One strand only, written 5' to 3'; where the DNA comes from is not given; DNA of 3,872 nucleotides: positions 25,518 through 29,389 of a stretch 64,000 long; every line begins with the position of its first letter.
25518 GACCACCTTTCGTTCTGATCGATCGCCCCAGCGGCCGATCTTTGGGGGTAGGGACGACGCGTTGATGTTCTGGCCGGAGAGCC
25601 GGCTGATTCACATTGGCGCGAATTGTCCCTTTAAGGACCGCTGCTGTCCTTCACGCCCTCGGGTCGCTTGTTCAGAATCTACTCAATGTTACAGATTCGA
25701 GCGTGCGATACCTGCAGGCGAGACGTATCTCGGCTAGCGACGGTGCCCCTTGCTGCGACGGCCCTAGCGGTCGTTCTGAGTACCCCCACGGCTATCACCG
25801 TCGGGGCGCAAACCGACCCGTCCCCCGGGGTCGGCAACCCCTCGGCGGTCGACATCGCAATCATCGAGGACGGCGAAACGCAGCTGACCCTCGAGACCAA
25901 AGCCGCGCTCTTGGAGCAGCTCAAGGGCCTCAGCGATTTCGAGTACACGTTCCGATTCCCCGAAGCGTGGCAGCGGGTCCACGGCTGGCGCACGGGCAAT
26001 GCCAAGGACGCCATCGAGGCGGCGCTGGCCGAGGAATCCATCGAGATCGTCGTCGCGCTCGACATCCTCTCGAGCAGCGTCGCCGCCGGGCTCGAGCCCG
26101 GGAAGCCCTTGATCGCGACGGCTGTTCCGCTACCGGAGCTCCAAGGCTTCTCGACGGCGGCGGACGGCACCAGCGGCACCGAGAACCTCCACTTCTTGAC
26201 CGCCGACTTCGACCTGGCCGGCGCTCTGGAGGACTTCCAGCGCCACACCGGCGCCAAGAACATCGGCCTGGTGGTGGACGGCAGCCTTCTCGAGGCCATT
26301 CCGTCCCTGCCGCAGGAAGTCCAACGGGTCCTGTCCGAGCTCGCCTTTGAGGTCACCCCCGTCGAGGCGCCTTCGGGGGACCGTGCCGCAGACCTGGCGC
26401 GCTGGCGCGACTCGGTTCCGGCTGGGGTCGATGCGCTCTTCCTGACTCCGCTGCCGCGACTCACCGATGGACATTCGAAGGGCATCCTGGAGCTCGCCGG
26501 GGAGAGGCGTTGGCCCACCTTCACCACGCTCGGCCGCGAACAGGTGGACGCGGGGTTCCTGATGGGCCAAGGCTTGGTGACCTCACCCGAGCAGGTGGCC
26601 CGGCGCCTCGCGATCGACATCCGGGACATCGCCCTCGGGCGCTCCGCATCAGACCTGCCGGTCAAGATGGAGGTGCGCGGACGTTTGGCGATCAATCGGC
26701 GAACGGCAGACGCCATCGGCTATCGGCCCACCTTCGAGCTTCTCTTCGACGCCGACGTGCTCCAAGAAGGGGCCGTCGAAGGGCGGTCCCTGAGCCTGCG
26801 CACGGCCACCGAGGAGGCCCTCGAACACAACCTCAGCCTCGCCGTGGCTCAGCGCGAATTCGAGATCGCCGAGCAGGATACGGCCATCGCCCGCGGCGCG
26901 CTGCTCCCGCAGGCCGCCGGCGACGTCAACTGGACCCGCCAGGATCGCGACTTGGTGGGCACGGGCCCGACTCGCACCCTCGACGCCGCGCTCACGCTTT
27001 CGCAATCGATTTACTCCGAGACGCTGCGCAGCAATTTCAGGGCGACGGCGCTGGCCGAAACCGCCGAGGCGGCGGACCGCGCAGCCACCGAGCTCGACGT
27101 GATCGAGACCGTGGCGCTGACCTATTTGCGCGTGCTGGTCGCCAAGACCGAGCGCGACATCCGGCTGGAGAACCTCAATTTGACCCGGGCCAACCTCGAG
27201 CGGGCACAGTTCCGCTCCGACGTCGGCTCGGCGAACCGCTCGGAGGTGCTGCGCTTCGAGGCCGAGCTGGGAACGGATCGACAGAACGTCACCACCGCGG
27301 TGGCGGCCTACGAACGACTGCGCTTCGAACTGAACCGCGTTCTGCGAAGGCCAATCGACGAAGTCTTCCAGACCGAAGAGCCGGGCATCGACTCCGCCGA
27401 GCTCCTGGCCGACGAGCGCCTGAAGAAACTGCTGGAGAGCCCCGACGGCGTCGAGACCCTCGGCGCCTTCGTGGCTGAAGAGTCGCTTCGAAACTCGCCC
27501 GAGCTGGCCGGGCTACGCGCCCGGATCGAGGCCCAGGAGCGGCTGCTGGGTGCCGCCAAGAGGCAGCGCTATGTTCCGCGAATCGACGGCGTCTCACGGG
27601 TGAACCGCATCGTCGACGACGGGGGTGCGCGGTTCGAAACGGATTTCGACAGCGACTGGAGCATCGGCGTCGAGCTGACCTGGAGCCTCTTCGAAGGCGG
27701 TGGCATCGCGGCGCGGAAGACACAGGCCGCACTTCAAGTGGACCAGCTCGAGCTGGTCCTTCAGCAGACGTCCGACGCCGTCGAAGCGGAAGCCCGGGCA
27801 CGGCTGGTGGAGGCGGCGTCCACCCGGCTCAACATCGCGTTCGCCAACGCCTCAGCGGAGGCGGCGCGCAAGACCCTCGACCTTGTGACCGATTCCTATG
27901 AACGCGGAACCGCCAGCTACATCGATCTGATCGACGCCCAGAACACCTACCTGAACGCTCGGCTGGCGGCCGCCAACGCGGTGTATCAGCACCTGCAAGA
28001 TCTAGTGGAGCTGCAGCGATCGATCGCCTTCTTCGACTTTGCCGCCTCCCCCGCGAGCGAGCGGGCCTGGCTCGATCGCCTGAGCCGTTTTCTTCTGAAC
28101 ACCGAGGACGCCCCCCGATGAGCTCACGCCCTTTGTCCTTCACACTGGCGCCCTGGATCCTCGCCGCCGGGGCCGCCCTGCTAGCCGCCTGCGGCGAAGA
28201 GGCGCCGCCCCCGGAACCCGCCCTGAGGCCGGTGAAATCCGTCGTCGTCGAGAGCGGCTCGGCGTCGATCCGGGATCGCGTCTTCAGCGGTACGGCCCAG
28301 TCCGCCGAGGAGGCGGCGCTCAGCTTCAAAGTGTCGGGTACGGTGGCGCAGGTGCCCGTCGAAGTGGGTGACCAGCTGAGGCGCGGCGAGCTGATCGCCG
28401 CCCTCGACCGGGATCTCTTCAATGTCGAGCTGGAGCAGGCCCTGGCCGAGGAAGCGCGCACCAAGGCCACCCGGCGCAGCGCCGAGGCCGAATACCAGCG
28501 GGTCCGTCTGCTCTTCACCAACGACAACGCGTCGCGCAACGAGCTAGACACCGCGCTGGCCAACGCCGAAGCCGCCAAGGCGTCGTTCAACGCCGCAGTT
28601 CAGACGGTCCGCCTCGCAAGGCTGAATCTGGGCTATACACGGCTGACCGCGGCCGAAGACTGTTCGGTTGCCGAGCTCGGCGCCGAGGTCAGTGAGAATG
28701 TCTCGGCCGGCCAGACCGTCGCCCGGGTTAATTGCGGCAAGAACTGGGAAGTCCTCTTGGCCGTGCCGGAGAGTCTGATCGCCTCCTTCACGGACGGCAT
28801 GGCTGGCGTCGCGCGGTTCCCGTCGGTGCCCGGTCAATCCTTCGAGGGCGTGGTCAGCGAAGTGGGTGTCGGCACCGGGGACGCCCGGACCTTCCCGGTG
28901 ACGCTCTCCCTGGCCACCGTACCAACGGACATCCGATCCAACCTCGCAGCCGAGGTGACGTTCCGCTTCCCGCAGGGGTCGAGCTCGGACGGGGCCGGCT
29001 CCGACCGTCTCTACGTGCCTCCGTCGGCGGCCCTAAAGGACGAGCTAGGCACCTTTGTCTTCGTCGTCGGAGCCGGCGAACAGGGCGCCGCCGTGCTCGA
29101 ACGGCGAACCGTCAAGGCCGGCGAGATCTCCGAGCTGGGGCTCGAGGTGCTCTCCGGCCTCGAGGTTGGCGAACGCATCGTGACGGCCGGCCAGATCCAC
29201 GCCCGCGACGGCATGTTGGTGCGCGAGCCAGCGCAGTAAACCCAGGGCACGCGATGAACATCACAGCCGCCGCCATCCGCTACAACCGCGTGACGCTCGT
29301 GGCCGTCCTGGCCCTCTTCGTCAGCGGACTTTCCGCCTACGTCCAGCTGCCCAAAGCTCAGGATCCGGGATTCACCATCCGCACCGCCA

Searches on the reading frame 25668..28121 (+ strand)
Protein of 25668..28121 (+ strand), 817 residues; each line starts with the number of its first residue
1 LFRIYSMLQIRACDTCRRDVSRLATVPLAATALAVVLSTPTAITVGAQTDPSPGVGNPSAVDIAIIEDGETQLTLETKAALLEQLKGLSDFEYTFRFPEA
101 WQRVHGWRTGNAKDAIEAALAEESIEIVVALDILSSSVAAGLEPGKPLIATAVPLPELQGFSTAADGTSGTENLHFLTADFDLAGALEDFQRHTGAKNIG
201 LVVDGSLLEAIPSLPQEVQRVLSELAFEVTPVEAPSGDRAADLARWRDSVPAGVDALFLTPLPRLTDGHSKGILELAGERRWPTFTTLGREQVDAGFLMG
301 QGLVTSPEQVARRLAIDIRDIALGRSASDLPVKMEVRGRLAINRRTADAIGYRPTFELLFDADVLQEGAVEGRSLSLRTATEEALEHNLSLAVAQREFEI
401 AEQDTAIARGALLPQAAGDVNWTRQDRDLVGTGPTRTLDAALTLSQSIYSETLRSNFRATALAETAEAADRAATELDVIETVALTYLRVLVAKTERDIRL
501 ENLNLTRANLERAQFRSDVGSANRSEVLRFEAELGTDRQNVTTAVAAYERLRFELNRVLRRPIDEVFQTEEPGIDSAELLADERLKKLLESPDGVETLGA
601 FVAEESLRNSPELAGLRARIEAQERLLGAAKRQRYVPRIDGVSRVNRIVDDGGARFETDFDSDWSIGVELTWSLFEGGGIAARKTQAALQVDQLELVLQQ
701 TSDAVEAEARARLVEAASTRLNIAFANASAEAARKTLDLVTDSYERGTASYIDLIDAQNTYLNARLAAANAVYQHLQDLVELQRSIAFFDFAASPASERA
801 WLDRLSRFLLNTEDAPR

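Call 18: search_protein_families(library=pfam, proteins=[window:25668-28121:+], max_evalue=0.001)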
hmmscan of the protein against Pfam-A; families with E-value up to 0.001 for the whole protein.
window:25668-28121:+ (817 aa): 1 family
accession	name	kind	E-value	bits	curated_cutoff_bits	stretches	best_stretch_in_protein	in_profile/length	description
PF02321.23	OEP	-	6.2e-47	160.3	22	2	605-786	7-186/187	Outer membrane efflux protein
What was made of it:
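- On T1SS RTX/LapA-type giant adhesins: The efflux genes at 25668-32367 are an RND-type set 9 kb away (call 18).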

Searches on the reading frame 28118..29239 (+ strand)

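Call 18: search_protein_families(library=pfam, proteins=[window:28118-29239:+], max_evalue=0.001)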
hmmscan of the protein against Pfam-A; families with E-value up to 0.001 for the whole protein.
window:28118-29239:+ (373 aa): 3 families
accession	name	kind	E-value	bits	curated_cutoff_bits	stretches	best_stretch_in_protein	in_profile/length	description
PF13437.12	HlyD_3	-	1e-09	39.5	22.2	1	176-268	2-96/106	HlyD family secretion protein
PF16576.10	HlyD_D23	-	8.5e-08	32.2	30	1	64-250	18-185/214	Barrel-sandwich domain of CusB or HlyD membrane-fusion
PF13533.13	Biotin_lipoyl_2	-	5.9e-05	23.2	29.8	1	68-97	3-32/32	Biotin-lipoyl like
